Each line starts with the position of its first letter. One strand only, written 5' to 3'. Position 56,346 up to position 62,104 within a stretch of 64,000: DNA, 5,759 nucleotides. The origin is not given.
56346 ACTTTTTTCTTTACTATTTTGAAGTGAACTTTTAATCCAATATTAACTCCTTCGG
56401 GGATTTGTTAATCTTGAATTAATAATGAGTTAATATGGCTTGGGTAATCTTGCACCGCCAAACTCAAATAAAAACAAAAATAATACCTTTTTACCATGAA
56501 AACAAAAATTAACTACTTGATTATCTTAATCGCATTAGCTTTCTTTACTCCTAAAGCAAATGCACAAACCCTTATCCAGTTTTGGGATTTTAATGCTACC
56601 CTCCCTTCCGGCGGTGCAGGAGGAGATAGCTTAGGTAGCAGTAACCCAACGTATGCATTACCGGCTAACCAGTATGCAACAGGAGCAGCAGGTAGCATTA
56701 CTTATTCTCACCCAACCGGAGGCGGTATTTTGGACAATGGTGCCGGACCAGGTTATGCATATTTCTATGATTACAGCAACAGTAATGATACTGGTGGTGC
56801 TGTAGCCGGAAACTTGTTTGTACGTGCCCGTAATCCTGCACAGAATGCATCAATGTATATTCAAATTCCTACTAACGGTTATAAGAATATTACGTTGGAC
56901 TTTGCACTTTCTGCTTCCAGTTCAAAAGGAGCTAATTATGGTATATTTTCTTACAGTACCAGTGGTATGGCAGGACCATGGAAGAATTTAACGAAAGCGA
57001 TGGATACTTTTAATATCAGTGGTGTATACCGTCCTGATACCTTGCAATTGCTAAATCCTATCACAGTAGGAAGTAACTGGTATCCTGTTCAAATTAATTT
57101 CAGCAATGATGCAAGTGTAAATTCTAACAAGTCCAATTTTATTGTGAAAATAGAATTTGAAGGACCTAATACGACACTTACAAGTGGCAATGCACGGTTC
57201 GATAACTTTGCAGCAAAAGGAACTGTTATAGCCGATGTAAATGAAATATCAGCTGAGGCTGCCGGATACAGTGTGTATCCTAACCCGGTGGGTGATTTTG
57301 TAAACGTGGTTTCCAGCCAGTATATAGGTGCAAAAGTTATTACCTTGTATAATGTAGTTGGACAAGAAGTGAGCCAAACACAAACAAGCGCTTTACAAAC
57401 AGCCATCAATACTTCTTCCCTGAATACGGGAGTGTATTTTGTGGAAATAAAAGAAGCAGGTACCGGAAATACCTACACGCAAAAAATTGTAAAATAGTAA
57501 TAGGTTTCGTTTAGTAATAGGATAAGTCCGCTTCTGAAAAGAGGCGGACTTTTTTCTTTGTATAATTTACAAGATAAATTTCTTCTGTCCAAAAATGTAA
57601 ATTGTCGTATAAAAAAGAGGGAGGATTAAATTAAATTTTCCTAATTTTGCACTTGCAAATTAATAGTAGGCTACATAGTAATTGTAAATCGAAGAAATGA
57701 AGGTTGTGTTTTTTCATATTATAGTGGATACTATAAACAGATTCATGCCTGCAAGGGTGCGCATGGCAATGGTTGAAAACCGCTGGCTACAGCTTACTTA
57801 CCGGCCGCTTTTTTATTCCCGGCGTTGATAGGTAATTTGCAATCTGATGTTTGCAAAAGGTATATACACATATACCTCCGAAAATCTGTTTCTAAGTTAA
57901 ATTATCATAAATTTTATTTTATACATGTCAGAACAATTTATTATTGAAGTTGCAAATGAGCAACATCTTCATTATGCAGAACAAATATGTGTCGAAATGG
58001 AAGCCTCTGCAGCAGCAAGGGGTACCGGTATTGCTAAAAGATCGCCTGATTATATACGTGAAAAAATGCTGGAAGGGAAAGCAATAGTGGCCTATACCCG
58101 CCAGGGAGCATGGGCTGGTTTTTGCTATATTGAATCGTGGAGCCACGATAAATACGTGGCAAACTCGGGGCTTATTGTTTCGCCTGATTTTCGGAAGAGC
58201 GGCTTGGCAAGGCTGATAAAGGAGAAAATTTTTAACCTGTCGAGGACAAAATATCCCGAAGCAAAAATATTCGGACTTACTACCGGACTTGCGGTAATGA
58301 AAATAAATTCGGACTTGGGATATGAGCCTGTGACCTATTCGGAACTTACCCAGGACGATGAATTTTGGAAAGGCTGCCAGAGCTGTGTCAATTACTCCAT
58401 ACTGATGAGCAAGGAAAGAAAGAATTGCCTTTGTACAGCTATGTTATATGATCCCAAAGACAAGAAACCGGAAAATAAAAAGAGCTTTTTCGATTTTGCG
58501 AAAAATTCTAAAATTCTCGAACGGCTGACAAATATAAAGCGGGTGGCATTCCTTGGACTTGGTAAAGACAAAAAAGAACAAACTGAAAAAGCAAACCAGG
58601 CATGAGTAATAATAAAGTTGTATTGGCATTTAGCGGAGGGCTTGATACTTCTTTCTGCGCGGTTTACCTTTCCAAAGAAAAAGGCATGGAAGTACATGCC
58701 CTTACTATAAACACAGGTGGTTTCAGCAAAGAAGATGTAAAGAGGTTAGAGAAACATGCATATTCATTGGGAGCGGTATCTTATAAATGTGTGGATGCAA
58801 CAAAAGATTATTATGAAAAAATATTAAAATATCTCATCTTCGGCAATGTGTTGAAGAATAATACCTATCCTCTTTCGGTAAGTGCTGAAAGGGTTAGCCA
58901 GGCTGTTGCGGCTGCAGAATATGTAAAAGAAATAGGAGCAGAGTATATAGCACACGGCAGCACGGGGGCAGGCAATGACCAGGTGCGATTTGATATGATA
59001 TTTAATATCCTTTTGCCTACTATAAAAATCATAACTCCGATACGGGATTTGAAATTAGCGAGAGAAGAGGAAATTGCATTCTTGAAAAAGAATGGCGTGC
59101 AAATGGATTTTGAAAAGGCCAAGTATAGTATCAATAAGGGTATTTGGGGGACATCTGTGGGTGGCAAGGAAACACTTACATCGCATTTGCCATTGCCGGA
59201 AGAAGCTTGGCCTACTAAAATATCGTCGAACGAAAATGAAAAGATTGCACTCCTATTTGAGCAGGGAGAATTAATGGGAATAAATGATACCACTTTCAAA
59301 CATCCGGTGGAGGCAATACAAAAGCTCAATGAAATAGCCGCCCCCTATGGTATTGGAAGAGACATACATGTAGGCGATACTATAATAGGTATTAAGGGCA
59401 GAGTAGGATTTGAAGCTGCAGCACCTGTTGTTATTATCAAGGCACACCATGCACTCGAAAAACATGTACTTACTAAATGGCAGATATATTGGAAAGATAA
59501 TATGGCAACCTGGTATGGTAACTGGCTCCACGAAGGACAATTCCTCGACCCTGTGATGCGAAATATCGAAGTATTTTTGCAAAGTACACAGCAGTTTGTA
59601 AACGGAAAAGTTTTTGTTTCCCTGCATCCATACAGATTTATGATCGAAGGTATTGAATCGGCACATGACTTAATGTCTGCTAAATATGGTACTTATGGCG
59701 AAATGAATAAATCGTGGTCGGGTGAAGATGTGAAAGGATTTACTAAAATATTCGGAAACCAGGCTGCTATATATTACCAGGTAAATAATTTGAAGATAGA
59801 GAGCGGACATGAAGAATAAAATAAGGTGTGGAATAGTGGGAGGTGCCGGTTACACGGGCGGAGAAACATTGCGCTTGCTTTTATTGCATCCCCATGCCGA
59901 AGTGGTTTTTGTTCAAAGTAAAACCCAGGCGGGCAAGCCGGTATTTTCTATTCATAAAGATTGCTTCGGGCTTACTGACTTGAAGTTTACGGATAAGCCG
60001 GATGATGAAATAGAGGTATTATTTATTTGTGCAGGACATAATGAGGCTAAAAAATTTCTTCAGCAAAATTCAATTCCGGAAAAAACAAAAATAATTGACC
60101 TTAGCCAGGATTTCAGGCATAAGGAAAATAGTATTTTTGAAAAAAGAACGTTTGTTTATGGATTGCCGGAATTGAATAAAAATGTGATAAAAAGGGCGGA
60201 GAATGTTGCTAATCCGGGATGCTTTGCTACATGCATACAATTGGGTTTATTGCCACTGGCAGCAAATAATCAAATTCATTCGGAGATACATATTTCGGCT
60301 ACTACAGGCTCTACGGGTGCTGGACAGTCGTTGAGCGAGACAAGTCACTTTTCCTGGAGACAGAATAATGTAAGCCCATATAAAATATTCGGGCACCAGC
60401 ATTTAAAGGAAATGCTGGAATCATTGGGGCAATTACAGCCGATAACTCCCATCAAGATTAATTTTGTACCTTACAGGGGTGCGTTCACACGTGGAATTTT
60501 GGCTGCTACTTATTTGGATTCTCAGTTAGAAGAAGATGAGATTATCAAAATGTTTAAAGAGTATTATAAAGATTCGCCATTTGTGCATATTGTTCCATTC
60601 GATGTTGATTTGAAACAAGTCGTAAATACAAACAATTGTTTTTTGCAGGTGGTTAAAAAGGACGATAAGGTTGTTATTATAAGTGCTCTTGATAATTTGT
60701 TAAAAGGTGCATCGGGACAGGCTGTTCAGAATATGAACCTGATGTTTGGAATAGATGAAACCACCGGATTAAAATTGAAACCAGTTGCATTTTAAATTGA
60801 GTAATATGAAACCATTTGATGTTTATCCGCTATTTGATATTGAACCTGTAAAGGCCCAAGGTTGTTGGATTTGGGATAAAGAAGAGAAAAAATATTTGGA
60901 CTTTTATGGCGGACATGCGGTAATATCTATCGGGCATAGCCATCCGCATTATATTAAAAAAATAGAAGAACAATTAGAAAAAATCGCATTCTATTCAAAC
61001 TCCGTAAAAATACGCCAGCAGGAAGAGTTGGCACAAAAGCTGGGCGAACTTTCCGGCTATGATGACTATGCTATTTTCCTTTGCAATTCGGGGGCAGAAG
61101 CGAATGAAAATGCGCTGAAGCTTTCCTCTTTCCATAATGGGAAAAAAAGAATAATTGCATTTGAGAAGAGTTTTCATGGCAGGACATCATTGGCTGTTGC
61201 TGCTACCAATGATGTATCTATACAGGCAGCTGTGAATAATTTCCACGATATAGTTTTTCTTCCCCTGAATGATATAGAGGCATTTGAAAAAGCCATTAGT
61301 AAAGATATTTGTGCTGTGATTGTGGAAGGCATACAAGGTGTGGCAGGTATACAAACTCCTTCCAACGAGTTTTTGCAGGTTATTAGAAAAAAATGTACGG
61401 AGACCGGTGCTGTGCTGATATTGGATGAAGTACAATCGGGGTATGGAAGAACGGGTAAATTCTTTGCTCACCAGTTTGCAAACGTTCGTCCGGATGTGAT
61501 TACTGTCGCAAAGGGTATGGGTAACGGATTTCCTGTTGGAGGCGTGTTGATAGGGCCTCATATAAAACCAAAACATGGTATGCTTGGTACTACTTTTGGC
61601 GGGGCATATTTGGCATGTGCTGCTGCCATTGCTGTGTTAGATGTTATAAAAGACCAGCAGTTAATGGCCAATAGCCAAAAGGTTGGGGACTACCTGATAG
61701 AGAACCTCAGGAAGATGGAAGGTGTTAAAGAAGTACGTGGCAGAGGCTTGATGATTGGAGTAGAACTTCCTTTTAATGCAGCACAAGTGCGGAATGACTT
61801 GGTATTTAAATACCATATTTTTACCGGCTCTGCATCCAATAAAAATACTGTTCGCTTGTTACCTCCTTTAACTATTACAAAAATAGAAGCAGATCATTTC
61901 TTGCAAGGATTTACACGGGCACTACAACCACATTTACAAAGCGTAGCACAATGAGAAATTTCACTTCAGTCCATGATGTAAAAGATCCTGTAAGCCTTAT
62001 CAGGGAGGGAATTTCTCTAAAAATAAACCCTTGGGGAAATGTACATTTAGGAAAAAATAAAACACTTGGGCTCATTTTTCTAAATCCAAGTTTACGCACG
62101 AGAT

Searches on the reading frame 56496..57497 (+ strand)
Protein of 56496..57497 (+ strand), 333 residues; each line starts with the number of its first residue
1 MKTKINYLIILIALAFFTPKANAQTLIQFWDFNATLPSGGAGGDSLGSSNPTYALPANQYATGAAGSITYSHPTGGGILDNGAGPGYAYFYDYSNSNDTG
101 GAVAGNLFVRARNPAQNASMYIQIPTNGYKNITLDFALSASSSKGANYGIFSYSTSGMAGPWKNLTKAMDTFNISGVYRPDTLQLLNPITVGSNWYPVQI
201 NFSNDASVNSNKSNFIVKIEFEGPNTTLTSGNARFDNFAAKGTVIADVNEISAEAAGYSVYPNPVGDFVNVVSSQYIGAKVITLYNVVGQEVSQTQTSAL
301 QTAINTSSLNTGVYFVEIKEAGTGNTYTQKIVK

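Call 49: search_protein_families(library=pfam, proteins=[window:56496-57497:+], max_evalue=0.0001)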
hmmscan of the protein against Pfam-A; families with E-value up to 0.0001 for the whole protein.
window:56496-57497:+ (333 aa): 1 family
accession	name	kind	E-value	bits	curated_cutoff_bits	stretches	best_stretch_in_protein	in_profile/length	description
PF18962.6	Por_Secre_tail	-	3.3e-13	50.2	27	1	260-331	1-73/75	Secretion system C-terminal sorting domain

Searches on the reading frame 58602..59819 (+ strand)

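Call 49: search_protein_families(library=pfam, proteins=[window:58602-59819:+], max_evalue=0.0001)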
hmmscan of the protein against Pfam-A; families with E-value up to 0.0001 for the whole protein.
window:58602-59819:+ (405 aa): 2 families
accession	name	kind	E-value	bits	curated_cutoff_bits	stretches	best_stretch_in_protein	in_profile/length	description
PF00764.25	Arginosuc_synth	-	1.6e-40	139.2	27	1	5-166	1-161/162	Arginosuccinate synthase N-terminal HUP domain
PF20979.2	Arginosuc_syn_C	-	5.6e-34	118.1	27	1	175-391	1-219/219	Arginosuccinate synthase C-terminal domain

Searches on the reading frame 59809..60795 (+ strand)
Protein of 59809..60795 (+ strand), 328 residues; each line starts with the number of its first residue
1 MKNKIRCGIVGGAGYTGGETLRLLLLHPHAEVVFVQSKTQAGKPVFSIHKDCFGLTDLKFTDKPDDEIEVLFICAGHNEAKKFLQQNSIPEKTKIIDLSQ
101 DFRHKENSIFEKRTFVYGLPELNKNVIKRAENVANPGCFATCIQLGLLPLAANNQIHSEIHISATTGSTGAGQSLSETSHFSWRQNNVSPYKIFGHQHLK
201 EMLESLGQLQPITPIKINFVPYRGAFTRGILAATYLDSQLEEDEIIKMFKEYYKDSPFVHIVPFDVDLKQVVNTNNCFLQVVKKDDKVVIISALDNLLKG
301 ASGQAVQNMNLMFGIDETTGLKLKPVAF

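Call 49: search_protein_families(library=pfam, proteins=[window:59809-60795:+], max_evalue=0.0001)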
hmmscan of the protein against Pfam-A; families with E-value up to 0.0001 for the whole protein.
window:59809-60795:+ (328 aa): 3 families
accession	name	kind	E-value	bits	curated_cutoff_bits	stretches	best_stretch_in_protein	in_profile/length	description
PF22698.1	Semialdhyde_dhC_1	-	3.9e-46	157.4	27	1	138-296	1-165/165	Semialdehyde dehydrogenase, dimerisation domain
PF01118.30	Semialdhyde_dh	-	6.6e-23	81.9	26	1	7-129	2-120/121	Semialdehyde dehydrogenase, NAD binding domain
PF02774.23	Semialdhyde_dhC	-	3.3e-09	37.6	26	1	147-299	1-184/184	Semialdehyde dehydrogenase, dimerisation domain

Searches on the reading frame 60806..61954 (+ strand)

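Call 49: search_protein_families(library=pfam, proteins=[window:60806-61954:+], max_evalue=0.0001)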
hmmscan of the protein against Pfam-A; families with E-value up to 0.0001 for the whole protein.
window:60806-61954:+ (382 aa): 2 families
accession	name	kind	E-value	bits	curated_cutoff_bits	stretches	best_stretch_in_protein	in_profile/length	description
PF00202.27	Aminotran_3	-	8.8e-99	331.3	30.5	1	12-373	11-403/403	Aminotransferase class-III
PF00155.27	Aminotran_1_2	-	9.6e-05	22.2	19.7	0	58-281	33-265/361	Aminotransferase class I and II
